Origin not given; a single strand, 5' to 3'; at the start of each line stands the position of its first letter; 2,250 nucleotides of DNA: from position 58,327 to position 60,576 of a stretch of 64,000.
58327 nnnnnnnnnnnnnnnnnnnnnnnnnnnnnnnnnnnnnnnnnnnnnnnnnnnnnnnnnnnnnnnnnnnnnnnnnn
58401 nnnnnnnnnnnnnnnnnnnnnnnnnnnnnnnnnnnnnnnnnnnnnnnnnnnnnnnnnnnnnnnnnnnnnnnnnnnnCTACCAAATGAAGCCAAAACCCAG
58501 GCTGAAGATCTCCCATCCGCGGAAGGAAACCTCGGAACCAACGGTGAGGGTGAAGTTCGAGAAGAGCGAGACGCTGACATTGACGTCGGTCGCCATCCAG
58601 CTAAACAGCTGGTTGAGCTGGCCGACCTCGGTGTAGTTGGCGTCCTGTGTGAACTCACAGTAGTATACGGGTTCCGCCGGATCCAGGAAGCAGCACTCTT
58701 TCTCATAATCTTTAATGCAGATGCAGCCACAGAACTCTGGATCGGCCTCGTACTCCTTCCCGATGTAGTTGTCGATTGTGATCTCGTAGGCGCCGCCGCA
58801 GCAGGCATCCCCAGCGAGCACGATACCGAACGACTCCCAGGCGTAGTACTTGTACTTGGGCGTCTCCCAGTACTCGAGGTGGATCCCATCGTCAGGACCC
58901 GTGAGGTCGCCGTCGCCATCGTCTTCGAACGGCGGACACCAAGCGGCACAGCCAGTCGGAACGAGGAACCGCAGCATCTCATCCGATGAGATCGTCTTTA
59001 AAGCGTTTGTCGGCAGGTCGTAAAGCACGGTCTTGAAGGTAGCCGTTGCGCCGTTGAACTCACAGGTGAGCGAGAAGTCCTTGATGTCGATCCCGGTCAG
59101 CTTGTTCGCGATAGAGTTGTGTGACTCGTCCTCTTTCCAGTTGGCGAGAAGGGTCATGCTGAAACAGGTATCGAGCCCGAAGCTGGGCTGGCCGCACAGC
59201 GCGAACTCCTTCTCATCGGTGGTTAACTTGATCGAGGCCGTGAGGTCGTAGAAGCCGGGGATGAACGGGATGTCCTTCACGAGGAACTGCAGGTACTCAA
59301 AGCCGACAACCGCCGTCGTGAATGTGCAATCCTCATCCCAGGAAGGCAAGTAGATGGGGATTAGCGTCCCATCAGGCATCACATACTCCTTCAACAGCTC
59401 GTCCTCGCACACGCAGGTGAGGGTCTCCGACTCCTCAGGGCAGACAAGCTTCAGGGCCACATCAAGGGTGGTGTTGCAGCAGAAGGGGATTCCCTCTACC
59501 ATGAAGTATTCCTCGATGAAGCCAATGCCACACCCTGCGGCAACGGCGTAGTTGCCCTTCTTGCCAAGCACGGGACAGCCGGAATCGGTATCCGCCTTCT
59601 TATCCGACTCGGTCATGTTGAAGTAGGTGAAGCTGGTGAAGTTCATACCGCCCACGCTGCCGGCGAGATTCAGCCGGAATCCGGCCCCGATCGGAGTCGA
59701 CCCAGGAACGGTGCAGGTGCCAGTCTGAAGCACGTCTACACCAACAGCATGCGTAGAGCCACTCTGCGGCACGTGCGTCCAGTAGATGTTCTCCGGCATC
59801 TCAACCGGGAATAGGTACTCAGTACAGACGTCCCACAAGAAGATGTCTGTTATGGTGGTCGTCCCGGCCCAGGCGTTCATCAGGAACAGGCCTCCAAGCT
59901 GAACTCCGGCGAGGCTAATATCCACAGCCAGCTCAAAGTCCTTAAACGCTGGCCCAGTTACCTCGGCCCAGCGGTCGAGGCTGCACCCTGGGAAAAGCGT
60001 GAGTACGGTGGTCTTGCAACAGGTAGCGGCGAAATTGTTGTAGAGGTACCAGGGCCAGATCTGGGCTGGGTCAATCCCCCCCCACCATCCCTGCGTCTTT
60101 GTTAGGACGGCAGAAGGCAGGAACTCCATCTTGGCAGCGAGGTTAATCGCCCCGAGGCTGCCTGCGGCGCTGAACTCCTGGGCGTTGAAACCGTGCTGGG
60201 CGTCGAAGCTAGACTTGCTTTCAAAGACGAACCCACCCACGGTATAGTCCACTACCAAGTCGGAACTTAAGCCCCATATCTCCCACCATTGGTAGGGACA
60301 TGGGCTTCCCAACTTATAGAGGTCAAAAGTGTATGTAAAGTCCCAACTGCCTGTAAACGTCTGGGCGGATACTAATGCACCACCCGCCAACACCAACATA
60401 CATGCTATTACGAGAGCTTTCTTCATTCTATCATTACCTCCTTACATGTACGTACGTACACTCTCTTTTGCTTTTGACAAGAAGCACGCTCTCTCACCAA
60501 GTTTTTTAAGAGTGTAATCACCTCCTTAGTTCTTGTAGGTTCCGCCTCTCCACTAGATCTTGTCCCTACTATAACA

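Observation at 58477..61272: Omp-alpha-like SLH/coiled-coil/TM-anchor gene followed by a Cys-rich large secreted protein ending in an aromatic residue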

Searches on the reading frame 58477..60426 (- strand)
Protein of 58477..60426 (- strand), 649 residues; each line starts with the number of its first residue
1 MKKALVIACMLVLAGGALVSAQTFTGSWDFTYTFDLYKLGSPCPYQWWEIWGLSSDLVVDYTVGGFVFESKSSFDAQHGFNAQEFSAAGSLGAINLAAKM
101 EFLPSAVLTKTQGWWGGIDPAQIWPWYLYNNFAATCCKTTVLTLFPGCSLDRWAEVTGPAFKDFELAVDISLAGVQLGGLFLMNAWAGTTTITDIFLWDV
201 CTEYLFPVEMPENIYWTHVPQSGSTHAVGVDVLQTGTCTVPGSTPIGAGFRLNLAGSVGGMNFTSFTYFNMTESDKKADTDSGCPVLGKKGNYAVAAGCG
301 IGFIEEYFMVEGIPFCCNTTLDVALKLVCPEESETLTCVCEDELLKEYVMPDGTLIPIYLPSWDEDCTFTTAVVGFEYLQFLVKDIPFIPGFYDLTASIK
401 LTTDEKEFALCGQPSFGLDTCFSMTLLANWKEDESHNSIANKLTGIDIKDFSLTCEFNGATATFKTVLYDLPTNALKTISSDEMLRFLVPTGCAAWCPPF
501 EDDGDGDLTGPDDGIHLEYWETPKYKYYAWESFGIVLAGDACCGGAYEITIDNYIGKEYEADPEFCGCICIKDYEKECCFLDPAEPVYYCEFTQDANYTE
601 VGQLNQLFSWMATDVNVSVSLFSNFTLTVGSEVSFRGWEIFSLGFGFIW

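Call 3: search_protein_families(library=pfam, proteins=[window:58477-60426:-], max_evalue=1)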
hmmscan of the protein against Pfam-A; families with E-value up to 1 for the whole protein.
window:58477-60426:- (649 aa): 0 families

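Call 4: search_protein_families(library=ncbifam, proteins=[window:58477-60426:-], max_evalue=1)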
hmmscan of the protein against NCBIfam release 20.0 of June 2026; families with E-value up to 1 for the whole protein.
window:58477-60426:- (649 aa): 0 families

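Call 6: find_homologous_proteins(query=window:58477-60426:-)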
Query window:58477-60426:- (649 aa): 17 proteins with E <= 0.001 among 8000 candidates.
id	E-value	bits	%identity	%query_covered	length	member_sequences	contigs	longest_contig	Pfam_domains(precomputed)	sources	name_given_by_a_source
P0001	0.0e+0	1540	100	100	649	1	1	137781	-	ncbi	-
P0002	0.0e+0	1256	83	100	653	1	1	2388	-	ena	-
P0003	0.0e+0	1225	81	100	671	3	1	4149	-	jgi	-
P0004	0.0e+0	1215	81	100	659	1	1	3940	-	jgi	-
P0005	0.0e+0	1084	73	100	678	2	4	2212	-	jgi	-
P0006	3.9e-235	801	56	100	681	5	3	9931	-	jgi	-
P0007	1.4e-222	759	56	100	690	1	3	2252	-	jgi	-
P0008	8.6e-221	753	56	100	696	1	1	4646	-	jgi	-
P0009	4.9e-209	714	53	100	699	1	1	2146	-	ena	-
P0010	7.7e-203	694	53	100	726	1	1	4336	-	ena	-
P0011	2.1e-199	683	51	100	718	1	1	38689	-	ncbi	-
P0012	7.8e-197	674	52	99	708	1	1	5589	-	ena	-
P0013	1.9e-194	666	51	100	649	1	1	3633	-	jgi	-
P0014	1.3e-192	660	50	100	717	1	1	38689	-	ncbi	-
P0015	3.1e-190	652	49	100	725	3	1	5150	-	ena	-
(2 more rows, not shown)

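Call 10: find_encoding_contigs(protein=P0001, flank=10000, max_places=3)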
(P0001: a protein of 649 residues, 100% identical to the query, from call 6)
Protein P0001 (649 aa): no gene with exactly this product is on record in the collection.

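Call 11: find_encoding_contigs(protein=P0011, flank=10000, max_places=3)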
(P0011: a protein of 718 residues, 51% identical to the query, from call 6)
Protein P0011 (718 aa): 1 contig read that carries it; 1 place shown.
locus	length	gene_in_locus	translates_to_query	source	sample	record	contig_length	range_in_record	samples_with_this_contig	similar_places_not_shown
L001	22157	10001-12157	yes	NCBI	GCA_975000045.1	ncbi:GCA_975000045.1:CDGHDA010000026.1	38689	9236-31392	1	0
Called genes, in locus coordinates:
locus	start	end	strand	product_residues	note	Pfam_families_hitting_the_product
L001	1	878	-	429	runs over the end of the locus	PF01595:CNNM, PF00571:CBS (weak), PF03471:CorC_HlyC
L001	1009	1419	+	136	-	PF00364:Biotin_lipoyl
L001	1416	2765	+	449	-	PF00289:Biotin_carb_N, PF02222:ATP-grasp (weak), PF02786:CPSase_L_D2, PF07478:Dala_Dala_lig_C, PF02785:Biotin_carb_C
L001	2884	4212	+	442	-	PF02881:SRP54_N, PF13401:AAA_22 (weak), PF00448:SRP54, PF01656:CbiA (weak), PF02978:SRP_SPB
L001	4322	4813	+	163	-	-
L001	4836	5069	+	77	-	PF13083:KH_KhpA-B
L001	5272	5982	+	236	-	PF01746:tRNA_m1G_MT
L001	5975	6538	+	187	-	PF09936:Methyltrn_RNA_4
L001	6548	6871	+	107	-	PF01245:Ribosomal_L19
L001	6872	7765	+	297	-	PF10502:Peptidase_S26, PF17820:PDZ_6, PF10502:Peptidase_S26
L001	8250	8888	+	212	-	PF01351:RNase_HII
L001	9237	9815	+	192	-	PF00395:SLH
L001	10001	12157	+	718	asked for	-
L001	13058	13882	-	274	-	PF00801:PKD, PF17963:Big_9 (faint), PF18911:PKD_4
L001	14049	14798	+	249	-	PF05048:NosD (weak), PF13229:Beta_helix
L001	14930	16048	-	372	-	PF02646:RmuC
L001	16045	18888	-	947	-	PF00005:ABC_tran (faint), PF02463:SMC_N (faint), PF13191:AAA_16 (faint), PF13304:AAA_21 (faint), PF13555:AAA_29 (faint), PF20703:nSTAND1 (faint), PF17760:UvrA_inter, PF17755:UvrA_DNA-bind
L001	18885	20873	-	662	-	PF04851:ResIII, PF17757:UvrB_inter, PF27431:UvrB_3rd, PF00271:Helicase_C, PF12344:UvrB, PF02151:UVR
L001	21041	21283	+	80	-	-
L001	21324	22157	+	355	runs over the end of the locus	PF03462:PCRF, PF00472:RF-1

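Call 12: find_encoding_contigs(protein=P0006, flank=10000, max_places=3)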
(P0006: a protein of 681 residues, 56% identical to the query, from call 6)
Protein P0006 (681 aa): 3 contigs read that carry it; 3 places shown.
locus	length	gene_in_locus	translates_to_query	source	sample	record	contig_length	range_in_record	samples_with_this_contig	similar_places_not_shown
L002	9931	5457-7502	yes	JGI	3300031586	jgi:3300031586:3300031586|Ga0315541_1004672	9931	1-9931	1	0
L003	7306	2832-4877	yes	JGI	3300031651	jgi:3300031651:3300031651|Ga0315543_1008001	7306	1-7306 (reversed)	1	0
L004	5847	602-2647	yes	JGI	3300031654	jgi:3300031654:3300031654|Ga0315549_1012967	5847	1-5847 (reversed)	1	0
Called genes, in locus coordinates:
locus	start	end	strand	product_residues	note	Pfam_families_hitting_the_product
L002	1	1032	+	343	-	?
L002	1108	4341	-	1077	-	-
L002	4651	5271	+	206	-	PF00395:SLH (weak)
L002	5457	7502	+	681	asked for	-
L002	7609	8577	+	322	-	-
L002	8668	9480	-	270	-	PF18911:PKD_4, PF00801:PKD, PF22352:K319L-like_PKD (weak)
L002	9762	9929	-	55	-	?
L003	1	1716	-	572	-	?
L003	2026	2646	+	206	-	PF00395:SLH (weak)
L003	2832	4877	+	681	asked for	-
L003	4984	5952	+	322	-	-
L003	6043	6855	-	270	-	PF18911:PKD_4, PF00801:PKD, PF22352:K319L-like_PKD (weak)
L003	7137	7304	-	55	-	?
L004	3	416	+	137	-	?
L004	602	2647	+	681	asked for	-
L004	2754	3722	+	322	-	-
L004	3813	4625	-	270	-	PF18911:PKD_4, PF00801:PKD, PF22352:K319L-like_PKD (weak)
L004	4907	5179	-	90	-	-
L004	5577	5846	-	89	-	?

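Call 13: find_related_loci(query=A1, collection=genome_contigs, flank=6000)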
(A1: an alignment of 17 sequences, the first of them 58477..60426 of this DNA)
Query A1 (649 aa) in genome_contigs; peptide patterns used: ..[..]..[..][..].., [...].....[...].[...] (x = any residue, [..] = any of these).
64 stretches matched a pattern; 1 encode a relative of the query (tblastn E <= 1e-3); 1 distinct loci.
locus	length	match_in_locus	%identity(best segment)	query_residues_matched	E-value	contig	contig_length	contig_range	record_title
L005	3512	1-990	58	326-649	2e-118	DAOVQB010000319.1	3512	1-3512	MAG TPA_asm: Candidatus Eisenbacteria bacterium isolate CSMAG_1564 CSMAG_1564_k141_1191502_length_3512_cov_44.6511, whol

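Call 18: find_encoding_contigs(protein=P0014, flank=10000, max_places=3)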
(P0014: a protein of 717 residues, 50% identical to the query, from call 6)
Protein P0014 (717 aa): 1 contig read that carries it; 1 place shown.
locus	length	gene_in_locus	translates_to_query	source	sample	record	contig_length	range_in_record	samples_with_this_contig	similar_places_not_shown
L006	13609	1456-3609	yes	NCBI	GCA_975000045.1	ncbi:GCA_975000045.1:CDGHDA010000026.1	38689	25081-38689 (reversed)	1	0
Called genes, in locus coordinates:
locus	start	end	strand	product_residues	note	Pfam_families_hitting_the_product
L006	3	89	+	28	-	?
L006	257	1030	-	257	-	PF00932:LTD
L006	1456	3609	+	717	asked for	-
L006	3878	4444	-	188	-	PF00589:Phage_integrase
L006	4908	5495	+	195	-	-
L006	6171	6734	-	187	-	-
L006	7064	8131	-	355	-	PF03462:PCRF, PF00472:RF-1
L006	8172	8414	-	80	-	-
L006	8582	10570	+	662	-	PF04851:ResIII, PF17757:UvrB_inter, PF27431:UvrB_3rd, PF00271:Helicase_C, PF12344:UvrB, PF02151:UVR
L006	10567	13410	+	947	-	PF00005:ABC_tran (faint), PF02463:SMC_N (faint), PF13191:AAA_16 (faint), PF13304:AAA_21 (faint), PF13555:AAA_29 (faint), PF20703:nSTAND1 (faint), PF17760:UvrA_inter, PF17755:UvrA_DNA-bind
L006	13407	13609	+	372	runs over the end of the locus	PF02646:RmuC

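Call 19: find_encoding_contigs(protein=P0012, flank=6000, max_places=3)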
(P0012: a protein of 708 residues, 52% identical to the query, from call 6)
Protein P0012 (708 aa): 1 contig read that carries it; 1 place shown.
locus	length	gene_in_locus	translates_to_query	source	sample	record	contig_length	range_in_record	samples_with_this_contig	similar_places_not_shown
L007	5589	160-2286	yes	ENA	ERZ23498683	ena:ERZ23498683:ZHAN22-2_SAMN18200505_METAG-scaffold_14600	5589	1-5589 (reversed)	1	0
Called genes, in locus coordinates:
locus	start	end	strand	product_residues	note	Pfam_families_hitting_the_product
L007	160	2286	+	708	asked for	-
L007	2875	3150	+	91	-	PF02604:PhdYeFM_antitox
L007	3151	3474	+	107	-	PF05016:ParE_toxin (weak)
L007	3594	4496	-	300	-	PF07900:DUF1670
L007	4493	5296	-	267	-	PF07900:DUF1670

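Call 20: predict_structure(alignment_id=A1)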
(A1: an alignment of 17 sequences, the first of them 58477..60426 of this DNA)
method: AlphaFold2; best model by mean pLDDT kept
length: 649 residues; sequences in the alignment: 17
mean_pLDDT: 68.8   pTM: 0.66
mean pLDDT of the five models: 68.8, 66.9, 62.8, 60.7, 51.4
residues with pLDDT >= 90: 21; 70-90: 311; 50-70: 223; < 50: 94
segments of 3 or more residues with pLDDT < 50: 1-5, 11-14, 16-21, 133-136, 258-261, 268-275, 278-305, 330-332, 430-434, 436-445, 575-583
pLDDT, mean of each block of 10 residues (from residue 1): 45 47 74 89 84 87 78 86 85 79 88 68 67 55 74 86 79 63 76 85 72 71 65 83 62 52 48 47 40 31 47 57 56 55 68 68 63 55 61 62 59 59 58 41 48 74 75 78 86 77 68 81 88 85 77 88 77 52 61 80 65 88 82 86 85
secondary structure, 60 per line:
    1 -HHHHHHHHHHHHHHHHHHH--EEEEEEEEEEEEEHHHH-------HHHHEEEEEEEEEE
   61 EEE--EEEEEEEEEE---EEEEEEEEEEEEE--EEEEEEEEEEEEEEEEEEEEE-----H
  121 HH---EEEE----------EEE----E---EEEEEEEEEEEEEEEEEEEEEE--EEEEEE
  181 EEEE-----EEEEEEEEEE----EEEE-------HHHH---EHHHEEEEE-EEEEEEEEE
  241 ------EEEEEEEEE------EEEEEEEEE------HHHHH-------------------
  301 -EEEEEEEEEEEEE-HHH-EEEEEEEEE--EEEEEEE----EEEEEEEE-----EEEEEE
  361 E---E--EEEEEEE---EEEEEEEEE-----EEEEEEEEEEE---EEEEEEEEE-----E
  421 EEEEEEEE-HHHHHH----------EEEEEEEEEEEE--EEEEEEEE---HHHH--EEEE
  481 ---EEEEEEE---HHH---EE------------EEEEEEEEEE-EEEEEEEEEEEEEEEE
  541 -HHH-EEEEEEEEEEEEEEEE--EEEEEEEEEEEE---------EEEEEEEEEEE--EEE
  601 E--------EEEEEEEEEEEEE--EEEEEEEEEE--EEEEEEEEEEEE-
elements in order (helices of 4 or more, strands of 3 or more residues): H2-20 E23-35 H36-39 H47-50 E51-63 E66-75 E79-91 E94-114 E126-129 E140-142 E151-172 E175-184 E190-199 E204-207 H215-218 E226-230 E232-240 E247-255 E262-270 H277-281 E302-314 E320-328 E331-337 E342-349 E355-361 E368-374 E378-386 E392-402 E406-414 E420-428 H430-435 E446-457 E460-467 H471-474 E477-480 E484-490 E514-523 E525-540 E546-561 E564-575 E585-595 E598-601 E610-622 E625-634 E637-648

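Call 34: search_protein_representatives(alignment_id=A1)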
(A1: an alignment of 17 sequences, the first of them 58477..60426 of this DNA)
Query: 17 sequences, 661 profile positions. Proteins with E-value up to 0.001 (for the whole library): 188; up to 1e-10: 101; up to 1e-30: 42. The best 150 are listed.
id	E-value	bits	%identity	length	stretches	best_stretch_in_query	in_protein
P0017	0.0e+00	1074.2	-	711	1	1-661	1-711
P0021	1.4e-128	446.7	-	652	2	244-661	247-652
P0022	1.2e-92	328.0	-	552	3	241-660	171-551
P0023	2.8e-90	320.2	-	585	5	444-660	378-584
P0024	2.1e-85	304.0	-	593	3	386-660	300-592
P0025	2.3e-79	284.1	-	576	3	386-660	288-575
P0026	2.9e-78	280.4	-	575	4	385-660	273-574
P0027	7.4e-76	272.5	-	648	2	1-343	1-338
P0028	1.4e-74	268.2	-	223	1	472-661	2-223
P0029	2.0e-74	267.7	-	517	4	386-512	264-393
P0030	2.9e-68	247.4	-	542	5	245-343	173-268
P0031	3.9e-65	237.1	-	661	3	1-343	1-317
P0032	5.9e-65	236.5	-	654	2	1-343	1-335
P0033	2.1e-60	221.4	-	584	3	1-214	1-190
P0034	9.2e-60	219.3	-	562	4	242-343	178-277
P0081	7.0e-14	67.7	-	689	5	49-107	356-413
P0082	1.6e-13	66.6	-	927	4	51-112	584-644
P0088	5.7e-13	64.7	-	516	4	51-107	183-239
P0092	1.4e-12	63.4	-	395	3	1-108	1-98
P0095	3.8e-12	62.0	-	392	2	1-108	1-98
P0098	4.7e-12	61.7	-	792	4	51-115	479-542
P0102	7.8e-12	60.9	-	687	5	49-106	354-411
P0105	1.6e-11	59.9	-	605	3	28-110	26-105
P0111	3.5e-11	58.8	-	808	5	49-107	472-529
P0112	4.1e-11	58.6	-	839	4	52-108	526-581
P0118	9.0e-11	57.4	-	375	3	32-182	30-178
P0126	4.1e-10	55.3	-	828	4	52-106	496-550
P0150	1.5e-08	50.1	-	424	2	1-106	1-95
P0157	6.2e-08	48.1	-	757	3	52-137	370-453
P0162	3.0e-07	45.8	-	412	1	1-115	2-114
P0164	3.1e-07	45.7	-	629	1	3-109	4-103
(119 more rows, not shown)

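Call 35: search_protein_families(library=pfam, proteins=[P0081, P0082, P0098, P0102, P0111, P0112, P0126, P0157, P0088, P0021], max_evalue=0.01)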
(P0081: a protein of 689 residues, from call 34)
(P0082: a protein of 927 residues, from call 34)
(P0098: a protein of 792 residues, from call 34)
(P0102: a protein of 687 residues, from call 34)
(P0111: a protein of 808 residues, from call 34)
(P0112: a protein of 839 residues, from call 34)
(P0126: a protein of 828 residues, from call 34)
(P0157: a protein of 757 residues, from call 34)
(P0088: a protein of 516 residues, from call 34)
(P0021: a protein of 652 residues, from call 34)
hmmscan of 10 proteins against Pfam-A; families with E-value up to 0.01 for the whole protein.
P0081 (689 aa): 0 families

P0082 (927 aa): 1 family
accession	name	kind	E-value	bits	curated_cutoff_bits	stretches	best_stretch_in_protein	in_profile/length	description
PF03990.20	DUF348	-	2e-05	24.7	24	0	538-555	1-18/41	G5-linked-Ubiquitin-like domain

P0098 (792 aa): 0 families

P0102 (687 aa): 0 families

P0111 (808 aa): 2 families
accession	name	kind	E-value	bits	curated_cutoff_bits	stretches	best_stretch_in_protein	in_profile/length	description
PF03633.20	Glyco_hydro_65C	-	0.0038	17.4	22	0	379-409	29-62/62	Glycosyl hydrolase family 65, C-terminal domain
PF03990.20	DUF348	-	0.0044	17.2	24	0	428-446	1-19/41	G5-linked-Ubiquitin-like domain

P0112 (839 aa): 2 families
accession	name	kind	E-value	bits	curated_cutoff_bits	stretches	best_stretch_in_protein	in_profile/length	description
PF03633.20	Glyco_hydro_65C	-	0.00039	20.5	22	0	571-622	5-52/62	Glycosyl hydrolase family 65, C-terminal domain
PF07833.16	Cu_amine_oxidN1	-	0.0089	16.4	24.2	0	430-475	41-85/108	Copper amine oxidase N-terminal domain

P0126 (828 aa): 0 families

P0157 (757 aa): 2 families
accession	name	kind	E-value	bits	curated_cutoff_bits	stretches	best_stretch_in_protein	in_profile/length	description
PF03990.20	DUF348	-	0.0014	18.8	24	0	275-292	1-18/41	G5-linked-Ubiquitin-like domain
PF02709.20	Glyco_transf_7C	-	0.0074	16.3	23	0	685-720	11-46/78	N-terminal domain of galactosyltransferase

P0088 (516 aa): 0 families

P0021 (652 aa): 0 families

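Call 41: find_encoding_contigs(protein=P0031, flank=8000, max_places=4)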
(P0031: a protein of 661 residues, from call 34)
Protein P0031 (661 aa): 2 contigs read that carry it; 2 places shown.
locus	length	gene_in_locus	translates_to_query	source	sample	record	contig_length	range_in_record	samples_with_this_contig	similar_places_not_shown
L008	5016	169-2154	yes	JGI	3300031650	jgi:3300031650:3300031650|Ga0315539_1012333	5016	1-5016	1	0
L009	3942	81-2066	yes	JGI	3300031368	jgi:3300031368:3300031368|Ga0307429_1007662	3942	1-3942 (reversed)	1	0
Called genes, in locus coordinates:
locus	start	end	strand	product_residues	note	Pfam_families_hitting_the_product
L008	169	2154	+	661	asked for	-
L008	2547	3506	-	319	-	-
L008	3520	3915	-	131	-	PF18911:PKD_4, PF00801:PKD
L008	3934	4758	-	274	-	-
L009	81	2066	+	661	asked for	-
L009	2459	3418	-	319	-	-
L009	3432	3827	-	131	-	PF18911:PKD_4, PF00801:PKD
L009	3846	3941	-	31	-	?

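Call 42: find_encoding_contigs(protein=P0092, flank=8000, max_places=4)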
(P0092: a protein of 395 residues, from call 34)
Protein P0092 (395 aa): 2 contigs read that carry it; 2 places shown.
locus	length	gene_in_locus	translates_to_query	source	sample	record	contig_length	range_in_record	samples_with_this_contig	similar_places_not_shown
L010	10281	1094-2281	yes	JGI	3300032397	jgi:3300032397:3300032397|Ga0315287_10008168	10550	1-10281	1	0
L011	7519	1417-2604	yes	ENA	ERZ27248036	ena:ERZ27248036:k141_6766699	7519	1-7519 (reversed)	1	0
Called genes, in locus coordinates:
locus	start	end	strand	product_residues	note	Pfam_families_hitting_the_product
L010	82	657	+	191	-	PF00395:SLH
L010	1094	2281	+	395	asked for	-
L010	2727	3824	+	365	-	-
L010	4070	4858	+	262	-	PF00801:PKD, PF18911:PKD_4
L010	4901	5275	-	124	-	PF13424:TPR_12 (faint), PF07719:TPR_2 (faint), PF13181:TPR_8 (faint), PF13374:TPR_10 (faint), PF13432:TPR_16 (faint), PF14559:TPR_19 (weak)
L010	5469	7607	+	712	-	-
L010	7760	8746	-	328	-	PF01904:DUF72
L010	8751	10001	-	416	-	PF00817:IMS, PF11798:IMS_HHH (faint), PF11799:IMS_C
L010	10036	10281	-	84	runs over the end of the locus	-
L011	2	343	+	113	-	?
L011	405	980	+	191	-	PF00395:SLH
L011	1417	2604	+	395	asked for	-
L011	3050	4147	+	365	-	-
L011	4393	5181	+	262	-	PF00801:PKD, PF18911:PKD_4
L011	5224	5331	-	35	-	-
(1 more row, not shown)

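Call 47: search_solved_structures(query=A1, max_evalue=10)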
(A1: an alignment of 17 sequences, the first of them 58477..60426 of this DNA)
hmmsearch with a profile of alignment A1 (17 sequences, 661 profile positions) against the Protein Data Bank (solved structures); distinct sequences matched with E-value up to 10: 1.
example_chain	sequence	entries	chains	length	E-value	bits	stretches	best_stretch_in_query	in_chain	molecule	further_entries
1bo5_O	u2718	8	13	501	1.6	10.3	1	250-314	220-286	PROTEIN (GLYCEROL KINASE) | GLYCEROL KINASE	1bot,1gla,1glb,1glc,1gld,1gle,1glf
